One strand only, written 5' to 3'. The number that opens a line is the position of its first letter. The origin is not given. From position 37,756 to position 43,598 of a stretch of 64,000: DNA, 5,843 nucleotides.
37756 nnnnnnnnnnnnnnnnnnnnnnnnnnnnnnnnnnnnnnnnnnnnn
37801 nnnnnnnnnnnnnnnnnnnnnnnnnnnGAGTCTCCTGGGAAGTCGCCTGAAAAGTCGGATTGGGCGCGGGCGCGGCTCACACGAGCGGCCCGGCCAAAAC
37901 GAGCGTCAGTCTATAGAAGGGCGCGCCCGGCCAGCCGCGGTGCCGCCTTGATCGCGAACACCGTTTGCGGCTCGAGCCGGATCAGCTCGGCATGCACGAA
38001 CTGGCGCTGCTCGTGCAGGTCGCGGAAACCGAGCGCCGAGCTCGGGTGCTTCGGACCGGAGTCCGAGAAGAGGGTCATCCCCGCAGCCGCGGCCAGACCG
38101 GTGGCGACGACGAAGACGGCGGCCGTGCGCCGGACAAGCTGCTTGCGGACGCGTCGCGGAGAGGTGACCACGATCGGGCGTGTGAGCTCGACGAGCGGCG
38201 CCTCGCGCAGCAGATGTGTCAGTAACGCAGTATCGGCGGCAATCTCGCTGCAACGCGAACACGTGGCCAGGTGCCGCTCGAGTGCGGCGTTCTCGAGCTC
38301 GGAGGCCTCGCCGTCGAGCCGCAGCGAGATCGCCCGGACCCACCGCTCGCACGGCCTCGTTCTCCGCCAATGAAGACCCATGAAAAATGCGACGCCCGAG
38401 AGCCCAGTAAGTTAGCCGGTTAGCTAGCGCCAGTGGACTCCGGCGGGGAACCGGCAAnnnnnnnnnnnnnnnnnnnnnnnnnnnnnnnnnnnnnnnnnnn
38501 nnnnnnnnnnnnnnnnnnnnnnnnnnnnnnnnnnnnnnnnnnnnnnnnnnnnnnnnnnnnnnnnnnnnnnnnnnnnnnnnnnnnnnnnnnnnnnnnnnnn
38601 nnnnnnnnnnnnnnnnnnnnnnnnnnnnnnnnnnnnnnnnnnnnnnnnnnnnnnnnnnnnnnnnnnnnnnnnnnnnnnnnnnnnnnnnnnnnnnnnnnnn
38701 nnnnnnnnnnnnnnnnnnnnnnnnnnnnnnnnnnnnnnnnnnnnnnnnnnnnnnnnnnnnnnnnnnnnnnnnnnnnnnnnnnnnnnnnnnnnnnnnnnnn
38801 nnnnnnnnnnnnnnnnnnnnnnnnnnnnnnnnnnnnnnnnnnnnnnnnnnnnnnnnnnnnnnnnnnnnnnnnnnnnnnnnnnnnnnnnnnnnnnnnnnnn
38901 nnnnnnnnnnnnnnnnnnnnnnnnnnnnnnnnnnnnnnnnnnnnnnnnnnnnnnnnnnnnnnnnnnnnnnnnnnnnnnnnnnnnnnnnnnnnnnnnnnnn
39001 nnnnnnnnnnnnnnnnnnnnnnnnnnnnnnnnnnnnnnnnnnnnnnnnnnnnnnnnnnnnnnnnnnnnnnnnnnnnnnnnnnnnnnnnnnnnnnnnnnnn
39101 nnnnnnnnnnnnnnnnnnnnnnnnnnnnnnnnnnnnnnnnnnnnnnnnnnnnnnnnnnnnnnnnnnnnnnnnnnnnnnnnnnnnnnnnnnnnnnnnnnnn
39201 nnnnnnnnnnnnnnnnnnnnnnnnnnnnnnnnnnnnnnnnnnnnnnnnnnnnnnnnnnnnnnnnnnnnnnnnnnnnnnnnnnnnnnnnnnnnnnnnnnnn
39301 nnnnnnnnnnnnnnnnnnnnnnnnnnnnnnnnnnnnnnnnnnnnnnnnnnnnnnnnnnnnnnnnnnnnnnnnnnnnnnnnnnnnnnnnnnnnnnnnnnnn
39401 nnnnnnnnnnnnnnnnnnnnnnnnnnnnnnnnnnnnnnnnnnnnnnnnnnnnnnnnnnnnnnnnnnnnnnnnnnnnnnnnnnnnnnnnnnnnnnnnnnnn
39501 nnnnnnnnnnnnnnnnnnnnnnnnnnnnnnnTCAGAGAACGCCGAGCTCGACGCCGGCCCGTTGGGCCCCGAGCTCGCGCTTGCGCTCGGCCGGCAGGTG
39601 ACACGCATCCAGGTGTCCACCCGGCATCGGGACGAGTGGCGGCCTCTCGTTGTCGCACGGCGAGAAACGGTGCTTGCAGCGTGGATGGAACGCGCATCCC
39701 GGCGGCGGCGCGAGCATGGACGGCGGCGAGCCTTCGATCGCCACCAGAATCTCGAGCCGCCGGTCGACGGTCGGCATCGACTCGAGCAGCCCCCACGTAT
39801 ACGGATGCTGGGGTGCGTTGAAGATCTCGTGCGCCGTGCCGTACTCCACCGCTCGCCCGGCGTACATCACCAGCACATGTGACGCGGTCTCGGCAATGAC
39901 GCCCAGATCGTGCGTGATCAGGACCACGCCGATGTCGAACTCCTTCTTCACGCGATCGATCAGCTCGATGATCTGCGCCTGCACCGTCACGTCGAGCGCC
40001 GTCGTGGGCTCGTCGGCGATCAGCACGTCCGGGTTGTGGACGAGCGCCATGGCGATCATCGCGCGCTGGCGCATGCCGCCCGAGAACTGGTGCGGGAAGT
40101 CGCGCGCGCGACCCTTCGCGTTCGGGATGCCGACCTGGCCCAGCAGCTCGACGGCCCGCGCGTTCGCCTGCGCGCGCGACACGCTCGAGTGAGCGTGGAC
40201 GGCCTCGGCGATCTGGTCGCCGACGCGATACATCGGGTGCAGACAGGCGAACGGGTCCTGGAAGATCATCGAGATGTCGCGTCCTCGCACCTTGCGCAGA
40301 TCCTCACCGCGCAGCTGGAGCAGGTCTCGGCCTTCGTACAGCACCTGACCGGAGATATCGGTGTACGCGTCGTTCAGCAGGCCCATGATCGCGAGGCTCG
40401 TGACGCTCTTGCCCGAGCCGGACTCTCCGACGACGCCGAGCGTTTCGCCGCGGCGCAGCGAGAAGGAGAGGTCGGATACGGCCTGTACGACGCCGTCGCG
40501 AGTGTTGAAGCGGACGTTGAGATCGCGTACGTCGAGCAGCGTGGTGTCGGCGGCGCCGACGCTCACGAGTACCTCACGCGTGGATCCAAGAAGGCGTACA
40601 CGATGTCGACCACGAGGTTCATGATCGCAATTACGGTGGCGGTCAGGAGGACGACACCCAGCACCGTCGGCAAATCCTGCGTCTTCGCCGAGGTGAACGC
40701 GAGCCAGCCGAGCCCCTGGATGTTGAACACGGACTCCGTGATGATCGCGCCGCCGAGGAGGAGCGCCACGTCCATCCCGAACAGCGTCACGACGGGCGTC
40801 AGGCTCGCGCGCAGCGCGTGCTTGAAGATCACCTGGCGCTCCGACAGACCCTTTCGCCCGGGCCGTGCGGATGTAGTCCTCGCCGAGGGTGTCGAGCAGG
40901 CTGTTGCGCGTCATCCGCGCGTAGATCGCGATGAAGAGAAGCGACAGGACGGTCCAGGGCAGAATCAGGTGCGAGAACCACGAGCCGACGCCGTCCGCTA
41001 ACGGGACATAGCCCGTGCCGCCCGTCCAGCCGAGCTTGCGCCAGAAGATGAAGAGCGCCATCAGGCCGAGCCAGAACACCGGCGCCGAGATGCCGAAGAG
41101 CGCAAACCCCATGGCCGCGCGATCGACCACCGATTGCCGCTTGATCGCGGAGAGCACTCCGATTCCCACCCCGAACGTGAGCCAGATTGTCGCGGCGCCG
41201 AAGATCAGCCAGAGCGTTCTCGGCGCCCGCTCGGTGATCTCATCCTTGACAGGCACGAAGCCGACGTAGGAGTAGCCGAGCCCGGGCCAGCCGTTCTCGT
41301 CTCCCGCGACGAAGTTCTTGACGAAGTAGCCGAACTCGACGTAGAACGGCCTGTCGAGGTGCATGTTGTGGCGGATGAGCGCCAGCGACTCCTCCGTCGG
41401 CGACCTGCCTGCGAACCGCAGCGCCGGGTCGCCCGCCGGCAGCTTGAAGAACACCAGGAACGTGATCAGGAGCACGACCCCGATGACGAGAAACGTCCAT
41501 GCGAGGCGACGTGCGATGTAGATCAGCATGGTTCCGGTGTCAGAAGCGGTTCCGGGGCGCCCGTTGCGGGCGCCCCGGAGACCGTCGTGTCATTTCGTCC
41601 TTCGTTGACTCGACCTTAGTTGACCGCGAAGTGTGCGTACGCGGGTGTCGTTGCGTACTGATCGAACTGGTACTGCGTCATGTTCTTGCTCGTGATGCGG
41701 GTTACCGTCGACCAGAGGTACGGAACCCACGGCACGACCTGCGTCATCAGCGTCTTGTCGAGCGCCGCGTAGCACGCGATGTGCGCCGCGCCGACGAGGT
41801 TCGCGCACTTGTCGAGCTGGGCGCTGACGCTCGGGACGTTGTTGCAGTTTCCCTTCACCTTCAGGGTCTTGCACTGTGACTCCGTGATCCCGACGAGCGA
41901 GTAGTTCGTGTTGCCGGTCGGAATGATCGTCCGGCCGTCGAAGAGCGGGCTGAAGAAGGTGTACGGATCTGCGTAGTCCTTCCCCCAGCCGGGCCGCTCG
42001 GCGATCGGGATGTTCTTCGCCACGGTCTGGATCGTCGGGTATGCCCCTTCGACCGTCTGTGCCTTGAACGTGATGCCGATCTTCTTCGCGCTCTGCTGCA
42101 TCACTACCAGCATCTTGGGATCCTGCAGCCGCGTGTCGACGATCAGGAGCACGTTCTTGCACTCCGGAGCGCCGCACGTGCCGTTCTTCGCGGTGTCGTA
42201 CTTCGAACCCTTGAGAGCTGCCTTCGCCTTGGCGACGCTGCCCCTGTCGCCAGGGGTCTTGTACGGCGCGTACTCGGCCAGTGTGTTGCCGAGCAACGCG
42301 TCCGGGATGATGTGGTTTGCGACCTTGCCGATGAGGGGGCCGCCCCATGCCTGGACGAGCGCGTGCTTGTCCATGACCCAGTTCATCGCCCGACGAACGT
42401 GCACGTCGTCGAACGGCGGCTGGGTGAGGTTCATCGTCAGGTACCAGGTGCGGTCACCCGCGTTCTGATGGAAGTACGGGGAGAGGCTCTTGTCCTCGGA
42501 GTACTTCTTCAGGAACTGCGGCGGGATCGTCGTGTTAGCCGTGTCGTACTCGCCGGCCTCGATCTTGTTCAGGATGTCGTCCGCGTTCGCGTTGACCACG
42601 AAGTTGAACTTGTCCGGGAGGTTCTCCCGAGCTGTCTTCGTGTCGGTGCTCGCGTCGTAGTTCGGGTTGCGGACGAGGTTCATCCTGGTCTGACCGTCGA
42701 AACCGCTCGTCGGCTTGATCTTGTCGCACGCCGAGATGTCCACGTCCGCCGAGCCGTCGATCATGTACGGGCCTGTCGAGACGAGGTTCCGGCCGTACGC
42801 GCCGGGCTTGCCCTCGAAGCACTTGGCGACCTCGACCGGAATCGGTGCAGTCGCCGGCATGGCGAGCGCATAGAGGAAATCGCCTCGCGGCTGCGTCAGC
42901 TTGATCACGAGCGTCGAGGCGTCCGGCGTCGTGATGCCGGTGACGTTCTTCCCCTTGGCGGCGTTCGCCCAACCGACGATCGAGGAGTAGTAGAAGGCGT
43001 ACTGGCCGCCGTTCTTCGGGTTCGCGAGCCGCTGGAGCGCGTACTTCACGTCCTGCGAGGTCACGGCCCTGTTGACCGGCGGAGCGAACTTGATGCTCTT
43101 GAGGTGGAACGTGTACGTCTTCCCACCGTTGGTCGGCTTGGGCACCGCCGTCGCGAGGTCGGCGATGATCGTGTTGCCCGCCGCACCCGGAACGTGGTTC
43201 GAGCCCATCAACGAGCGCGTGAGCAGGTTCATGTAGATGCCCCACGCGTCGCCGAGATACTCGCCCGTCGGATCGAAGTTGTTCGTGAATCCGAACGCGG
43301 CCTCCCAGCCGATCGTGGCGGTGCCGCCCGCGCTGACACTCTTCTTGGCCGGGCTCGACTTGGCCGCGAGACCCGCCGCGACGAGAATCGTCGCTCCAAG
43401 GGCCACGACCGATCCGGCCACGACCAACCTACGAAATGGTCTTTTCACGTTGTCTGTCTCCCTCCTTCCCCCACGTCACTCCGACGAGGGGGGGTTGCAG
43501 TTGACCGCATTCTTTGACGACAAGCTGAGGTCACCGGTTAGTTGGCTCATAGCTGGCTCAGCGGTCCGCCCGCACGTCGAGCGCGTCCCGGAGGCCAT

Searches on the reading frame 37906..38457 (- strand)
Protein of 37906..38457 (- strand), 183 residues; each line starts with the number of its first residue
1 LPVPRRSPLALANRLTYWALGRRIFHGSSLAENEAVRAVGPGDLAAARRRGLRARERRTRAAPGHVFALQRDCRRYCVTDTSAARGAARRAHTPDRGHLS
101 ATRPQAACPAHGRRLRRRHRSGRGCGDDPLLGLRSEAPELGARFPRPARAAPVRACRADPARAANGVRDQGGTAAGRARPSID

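Call 4: search_protein_families(library=pfam, proteins=[window:37906-38457:-])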
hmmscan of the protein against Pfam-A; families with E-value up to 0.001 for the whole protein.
window:37906-38457:- (183 aa): 0 families

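Call 45: search_protein_families(library=pfam, max_evalue=1, proteins=[window:37914-38381:-])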
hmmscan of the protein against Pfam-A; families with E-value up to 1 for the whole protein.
seq(156 aa): 1 family
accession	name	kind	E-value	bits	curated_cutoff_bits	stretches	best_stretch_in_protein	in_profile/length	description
PF13490.11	zf-HC2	-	6.2e-11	42.6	22.2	1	11-44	1-34/35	Putative zinc-finger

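Call 61: search_protein_families(library=ncbifam, proteins=[window:37911-38381:-], max_evalue=0.01)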
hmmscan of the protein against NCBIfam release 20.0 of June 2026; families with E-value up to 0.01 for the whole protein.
window:37911-38381:- (156 aa): 2 families
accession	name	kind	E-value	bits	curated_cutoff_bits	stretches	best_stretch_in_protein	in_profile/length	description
TIGR03988.1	antisig_RsrA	equivalog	7.4e-06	26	62.5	1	11-59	2-50/77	mycothiol system anti-sigma-R factor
NF052368.1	antisigmaE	subfamily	2.4e-05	24.1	50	1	11-52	4-45/48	anti-sigma factor family protein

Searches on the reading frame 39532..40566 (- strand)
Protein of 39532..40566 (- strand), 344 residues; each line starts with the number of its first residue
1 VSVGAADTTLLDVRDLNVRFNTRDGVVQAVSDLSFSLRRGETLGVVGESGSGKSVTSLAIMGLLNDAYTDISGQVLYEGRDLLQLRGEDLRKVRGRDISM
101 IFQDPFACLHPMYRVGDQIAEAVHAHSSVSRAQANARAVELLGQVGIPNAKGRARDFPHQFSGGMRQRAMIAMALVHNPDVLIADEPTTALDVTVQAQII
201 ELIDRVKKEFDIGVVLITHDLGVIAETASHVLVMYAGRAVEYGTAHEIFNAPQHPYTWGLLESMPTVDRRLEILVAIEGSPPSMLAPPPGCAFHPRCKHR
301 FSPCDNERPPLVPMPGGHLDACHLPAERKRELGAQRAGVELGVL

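Call 60: search_protein_families(library=pfam, proteins=[window:39532-40566:-])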
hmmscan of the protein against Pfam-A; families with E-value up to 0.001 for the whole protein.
window:39532-40566:- (344 aa): 3 families
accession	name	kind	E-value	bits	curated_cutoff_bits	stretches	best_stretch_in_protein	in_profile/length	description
PF00005.33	ABC_tran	-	9.7e-30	104.4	25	1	31-189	2-137/137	ABC transporter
PF08352.17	oligo_HPY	-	5e-20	72.1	27.1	1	240-304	1-65/65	Oligopeptide/dipeptide transporter, C-terminal region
PF13304.12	AAA_21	-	4.5e-05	24.1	27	1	158-224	235-303/304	AAA domain, putative AbiEii toxin, Type IV TA system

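Call 61: search_protein_families(library=ncbifam, proteins=[window:39532-40566:-], max_evalue=0.01)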
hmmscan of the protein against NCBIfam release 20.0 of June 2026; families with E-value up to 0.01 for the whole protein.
window:39532-40566:- (344 aa): 186 families (the best 25 are shown)
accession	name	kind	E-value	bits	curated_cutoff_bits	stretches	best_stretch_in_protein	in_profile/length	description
NF007010.1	PRK09473.1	subfamily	1.1e-119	399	575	1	10-327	1-316/318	oligopeptide ABC transporter ATP-binding protein OppD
NF043079.1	MMSYN1_0167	equivalog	2.1e-102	343.7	740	2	88-318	298-528/561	oligopeptide ABC transporter ATP-binding protein OppD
NF008246.0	PRK11022.1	equivalog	1.8e-99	332.9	541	1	9-328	2-320/326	dipeptide ABC transporter ATP-binding protein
NF007613.0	PRK10261.1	equivalog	1.4e-92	311.1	1077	1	8-267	10-275/623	glutathione ABC transporter ATP-binding protein GsiA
NF011713.0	PRK15134.1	equivalog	1.8e-84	284.2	834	1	8-267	3-263/529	microcin C ABC transporter ATP-binding protein YejF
NF008453.0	PRK11308.1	subfamily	7.8e-84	281.8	408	1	20-325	22-326/334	dipeptide ABC transporter ATP-binding protein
NF011659.0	PRK15079.1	equivalog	5.6e-76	255.4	540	1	10-311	11-318/334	murein tripeptide/oligopeptide ABC transporter ATP binding protein OppF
TIGR02770.1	nickel_nikD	equivalog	6.2e-76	254.8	318.7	1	30-262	2-227/230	nickel import ATP-binding protein NikD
NF047576.1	opine_ATP_CntF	equivalog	5.3e-74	248.8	385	1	10-270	2-259/264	staphylopine uptake ABC transporter ATP-binding protein CntF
NF047578.1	opine_ATP_CntD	equivalog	2.1e-73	246.9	380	1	10-272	2-261/266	staphylopine uptake ABC transporter ATP-binding protein CntD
NF043071.1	DppF_dipep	equivalog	3.9e-73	246.7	660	1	22-314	25-317/331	dipeptide ABC transporter ATP-binding subunit DppF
NF011674.0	PRK15093.1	equivalog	4.4e-72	243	627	1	9-328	2-327/330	putrescine export ABC transporter ATP-binding protein SapD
NF043078.1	MMSYN1_0168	equivalog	2.3e-55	188.4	800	2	157-269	490-602/649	oligopeptide ABC transporter ATP-binding protein OppF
TIGR02769.1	nickel_nikE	equivalog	7.6e-48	163.3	332.55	1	21-257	18-246/265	nickel import ATP-binding protein NikE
NF007739.0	PRK10419.1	subfamily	8.3e-45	153.4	354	1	19-244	12-235/268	nickel ABC transporter ATP-binding protein NikE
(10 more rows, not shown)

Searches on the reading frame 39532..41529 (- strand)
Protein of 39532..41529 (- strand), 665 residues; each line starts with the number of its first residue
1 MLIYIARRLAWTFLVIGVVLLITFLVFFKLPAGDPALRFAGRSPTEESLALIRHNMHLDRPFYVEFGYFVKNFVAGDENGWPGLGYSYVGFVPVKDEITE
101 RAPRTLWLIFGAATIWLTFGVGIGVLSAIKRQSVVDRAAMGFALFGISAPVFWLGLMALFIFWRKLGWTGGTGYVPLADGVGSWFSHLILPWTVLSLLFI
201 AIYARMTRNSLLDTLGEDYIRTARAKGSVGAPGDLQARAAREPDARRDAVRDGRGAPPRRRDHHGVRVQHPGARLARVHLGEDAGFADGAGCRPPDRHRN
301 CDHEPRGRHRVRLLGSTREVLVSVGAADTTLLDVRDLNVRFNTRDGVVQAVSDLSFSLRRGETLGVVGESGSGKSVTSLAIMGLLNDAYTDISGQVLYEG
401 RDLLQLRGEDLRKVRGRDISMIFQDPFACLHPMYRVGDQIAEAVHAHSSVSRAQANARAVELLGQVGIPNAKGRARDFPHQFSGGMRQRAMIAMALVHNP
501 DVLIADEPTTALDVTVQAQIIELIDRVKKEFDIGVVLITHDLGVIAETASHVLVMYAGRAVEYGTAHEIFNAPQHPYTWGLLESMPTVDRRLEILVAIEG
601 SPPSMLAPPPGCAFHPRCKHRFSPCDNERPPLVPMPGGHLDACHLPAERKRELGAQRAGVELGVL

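Call 4: search_protein_families(library=pfam, proteins=[window:39532-41529:-])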
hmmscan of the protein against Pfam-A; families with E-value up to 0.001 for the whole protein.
window:39532-41529:- (665 aa): 5 families
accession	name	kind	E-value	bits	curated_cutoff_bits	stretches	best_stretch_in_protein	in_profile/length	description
PF00005.33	ABC_tran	-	3.6e-29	102.6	25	1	352-510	2-137/137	ABC transporter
PF08352.17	oligo_HPY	-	1.2e-19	70.9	27.1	1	561-625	1-65/65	Oligopeptide/dipeptide transporter, C-terminal region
PF00528.27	BPD_transp_1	-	4.2e-16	59.6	26.4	1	120-227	1-91/184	Binding-protein-dependent transport system inner membrane component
PF19300.4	BPD_transp_1_N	-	8.9e-16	58.5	23.8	1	1-108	1-113/114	Binding-prot-dependent transport system membrane comp, N-term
PF13304.12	AAA_21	-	0.00017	22.2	27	1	479-545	235-303/304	AAA domain, putative AbiEii toxin, Type IV TA system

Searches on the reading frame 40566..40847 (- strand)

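Call 60: search_protein_families(library=pfam, proteins=[window:40566-40847:-])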
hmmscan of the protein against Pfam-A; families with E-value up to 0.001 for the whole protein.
window:40566-40847:- (94 aa): 1 family
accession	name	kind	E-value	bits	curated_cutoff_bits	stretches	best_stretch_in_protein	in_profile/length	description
PF00528.27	BPD_transp_1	-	1.9e-21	77.1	26.4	1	1-92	92-183/184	Binding-protein-dependent transport system inner membrane component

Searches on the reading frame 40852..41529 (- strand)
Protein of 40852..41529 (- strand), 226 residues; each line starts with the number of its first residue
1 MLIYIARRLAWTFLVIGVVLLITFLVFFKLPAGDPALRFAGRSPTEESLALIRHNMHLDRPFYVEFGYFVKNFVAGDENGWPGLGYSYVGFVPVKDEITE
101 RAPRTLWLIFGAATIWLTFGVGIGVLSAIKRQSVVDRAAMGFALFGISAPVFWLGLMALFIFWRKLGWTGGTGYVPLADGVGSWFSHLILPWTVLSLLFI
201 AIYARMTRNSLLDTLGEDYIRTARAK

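Call 61: search_protein_families(library=ncbifam, proteins=[window:40852-41529:-], max_evalue=0.01)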
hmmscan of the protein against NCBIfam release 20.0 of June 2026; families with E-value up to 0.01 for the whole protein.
window:40852-41529:- (226 aa): 12 families
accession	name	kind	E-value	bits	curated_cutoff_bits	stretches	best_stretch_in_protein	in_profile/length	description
NF045470.1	Opp2B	equivalog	7.4e-40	137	350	1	9-226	2-207/300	nickel ABC transporter permease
TIGR02789.1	nickel_nikB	equivalog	8.4e-39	133.8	447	1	1-225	1-213/314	nickel ABC transporter permease subunit NikB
NF011661.0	PRK15081.1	equivalog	1.6e-36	126.4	463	1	1-226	1-211/306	glutathione ABC transporter permease GsiC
NF045469.1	Opp1B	equivalog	2.7e-35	122.4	380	1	1-225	1-214/307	nickel/cobalt ABC transporter permease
NF008161.0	PRK10914.1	equivalog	6.1e-32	111.1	590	2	1-172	1-166/339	dipeptide ABC transporter permease DppB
NF007677.0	PRK10352.1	equivalog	1.1e-30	106.9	433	1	1-225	1-213/314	nickel ABC transporter permease subunit NikB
NF045472.1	Opp4B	equivalog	2e-26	93.1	450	1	1-226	1-226/319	oligopeptide ABC transporter permease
NF007008.0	PRK09471.1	equivalog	1.8e-25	90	388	1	1-226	1-212/306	oligopeptide ABC transporter permease OppB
NF045471.1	Opp3B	equivalog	5.7e-23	81.8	480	1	1-226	1-210/308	oligopeptide ABC transporter permease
NF011690.0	PRK15110.1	equivalog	9.9e-13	48.2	432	1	85-174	57-146/321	putrescine export ABC transporter permease SapB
NF043081.1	MMSYN1_0165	equivalog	0.00035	19.7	350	1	93-226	166-291/388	oligopeptide ABC transporter permease OppB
NF011712.0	PRK15133.1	subfamily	0.00064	18.8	445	1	42-226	79-266/364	microcin C ABC transporter permease YejB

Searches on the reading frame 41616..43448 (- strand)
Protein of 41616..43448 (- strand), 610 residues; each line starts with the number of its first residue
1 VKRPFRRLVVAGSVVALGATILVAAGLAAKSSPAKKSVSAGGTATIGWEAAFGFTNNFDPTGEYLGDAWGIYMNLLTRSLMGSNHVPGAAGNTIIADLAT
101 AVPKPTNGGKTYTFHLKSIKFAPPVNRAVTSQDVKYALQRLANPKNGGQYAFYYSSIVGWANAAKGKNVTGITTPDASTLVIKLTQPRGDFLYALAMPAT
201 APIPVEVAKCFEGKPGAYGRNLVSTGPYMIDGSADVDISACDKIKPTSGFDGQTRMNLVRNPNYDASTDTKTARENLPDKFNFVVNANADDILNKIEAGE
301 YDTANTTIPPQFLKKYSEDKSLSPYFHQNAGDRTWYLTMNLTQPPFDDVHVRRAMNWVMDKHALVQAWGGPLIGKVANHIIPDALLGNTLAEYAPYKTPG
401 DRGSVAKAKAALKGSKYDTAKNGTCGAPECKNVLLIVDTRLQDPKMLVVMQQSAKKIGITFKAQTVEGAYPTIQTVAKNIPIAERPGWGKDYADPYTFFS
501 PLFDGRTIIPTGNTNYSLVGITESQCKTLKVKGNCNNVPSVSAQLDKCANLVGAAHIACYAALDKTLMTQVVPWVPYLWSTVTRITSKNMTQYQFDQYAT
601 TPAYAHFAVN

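Call 4: search_protein_families(library=pfam, proteins=[window:41616-43448:-])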
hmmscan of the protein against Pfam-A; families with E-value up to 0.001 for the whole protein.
window:41616-43448:- (610 aa): 1 family
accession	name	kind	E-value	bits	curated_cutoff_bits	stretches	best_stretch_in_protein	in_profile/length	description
PF00496.27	SBP_bac_5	-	1.7e-56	192.4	32.4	1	94-505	2-363/368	Bacterial extracellular solute-binding proteins, family 5 Middle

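Call 61: search_protein_families(library=ncbifam, proteins=[window:41616-43448:-], max_evalue=0.01)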
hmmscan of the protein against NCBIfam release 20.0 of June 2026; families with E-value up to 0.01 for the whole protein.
window:41616-43448:- (610 aa): 8 families
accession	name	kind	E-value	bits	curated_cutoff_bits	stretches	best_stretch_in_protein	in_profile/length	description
NF011684.0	PRK15104.1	equivalog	6e-15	54.9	947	1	109-421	95-383/543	oligopeptide ABC transporter substrate-binding protein OppA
NF007287.0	PRK09755.1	equivalog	7.2e-14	51.5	1098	1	107-420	88-374/535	ABC transporter substrate-binding protein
NF043070.1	DppA_dipep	equivalog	8.9e-12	44.3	1005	2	283-507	244-452/535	dipeptide ABC transporter periplasmic-binding protein DppA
NF011942.0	PRK15413.1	equivalog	2.1e-11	43.2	594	1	107-417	83-343/512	glutathione ABC transporter substrate-binding protein GsiB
NF011689.0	PRK15109.1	equivalog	2.3e-11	43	560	1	95-231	80-221/547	ABC transporter substrate-binding protein SapA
NF045468.1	Opp5A_nikA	equivalog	8.4e-10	37.7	600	1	176-468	120-370/488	nickel ABC transporter substrate-binding protein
TIGR02294.1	nickel_nikA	equivalog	6.4e-09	34.8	393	1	106-500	59-412/501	nickel ABC transporter substrate-binding protein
NF045467.1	Opp4A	equivalog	2.2e-08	32.8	650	1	107-230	90-215/556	oligopeptide ABC transporter substrate-binding protein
